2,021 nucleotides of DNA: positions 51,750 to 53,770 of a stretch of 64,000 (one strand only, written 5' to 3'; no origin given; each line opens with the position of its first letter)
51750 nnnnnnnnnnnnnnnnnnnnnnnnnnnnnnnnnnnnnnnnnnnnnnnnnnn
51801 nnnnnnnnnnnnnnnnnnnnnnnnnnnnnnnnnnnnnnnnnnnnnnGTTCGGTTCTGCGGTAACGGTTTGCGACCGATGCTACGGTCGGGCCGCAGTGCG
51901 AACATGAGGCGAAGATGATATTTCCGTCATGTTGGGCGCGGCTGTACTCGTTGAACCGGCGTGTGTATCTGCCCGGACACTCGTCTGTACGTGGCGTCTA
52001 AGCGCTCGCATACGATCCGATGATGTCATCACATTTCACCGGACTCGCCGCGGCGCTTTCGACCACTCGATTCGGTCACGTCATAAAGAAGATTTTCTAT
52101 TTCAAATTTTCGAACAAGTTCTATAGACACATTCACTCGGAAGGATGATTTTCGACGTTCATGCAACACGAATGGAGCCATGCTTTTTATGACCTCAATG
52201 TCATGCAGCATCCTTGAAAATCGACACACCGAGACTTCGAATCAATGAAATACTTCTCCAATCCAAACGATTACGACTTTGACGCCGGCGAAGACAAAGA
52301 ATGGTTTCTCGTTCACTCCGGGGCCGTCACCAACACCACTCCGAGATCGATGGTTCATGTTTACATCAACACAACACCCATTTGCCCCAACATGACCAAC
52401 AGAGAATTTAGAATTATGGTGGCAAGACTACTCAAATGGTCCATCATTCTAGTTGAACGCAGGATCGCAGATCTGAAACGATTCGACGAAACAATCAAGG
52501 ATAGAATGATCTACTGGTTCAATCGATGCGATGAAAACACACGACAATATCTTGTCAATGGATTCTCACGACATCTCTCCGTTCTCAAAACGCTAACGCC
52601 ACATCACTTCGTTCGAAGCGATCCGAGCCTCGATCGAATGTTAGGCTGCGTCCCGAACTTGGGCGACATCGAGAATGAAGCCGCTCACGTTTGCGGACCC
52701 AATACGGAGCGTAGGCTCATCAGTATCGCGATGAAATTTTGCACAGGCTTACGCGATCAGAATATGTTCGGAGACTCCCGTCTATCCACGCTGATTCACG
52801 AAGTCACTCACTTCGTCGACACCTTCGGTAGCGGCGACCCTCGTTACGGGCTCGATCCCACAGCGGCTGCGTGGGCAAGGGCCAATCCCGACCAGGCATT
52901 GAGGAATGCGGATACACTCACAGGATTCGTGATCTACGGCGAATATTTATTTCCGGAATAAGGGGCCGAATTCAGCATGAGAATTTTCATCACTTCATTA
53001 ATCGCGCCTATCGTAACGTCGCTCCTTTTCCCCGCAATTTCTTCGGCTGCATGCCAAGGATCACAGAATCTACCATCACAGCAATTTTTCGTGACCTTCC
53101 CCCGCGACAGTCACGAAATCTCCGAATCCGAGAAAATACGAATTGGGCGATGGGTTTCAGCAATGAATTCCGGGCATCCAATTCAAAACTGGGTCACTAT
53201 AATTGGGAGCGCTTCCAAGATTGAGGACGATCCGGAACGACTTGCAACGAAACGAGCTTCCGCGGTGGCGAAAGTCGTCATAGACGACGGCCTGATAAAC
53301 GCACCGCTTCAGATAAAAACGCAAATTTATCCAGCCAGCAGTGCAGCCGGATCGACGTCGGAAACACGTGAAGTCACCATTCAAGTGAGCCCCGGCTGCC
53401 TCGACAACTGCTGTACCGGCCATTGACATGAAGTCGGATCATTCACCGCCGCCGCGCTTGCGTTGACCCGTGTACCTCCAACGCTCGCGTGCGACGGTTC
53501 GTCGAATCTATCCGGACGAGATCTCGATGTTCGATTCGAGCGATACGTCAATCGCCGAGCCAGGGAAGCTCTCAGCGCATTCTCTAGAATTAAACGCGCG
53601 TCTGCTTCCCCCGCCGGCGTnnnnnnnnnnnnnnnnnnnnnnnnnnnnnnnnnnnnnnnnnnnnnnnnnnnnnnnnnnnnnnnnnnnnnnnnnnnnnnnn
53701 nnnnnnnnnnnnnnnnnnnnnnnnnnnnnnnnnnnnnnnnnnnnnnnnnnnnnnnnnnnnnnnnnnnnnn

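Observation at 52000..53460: Low-GC island encoding a signal-less aspzincin metalloprotease and a small secreted partner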

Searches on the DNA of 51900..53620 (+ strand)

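Call 76: search_dna_similar(query=window:51900-53620:+, collection=phages, mode=distant, max_rows=10)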
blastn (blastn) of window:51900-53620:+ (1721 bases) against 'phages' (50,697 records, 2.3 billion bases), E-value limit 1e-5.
No match.
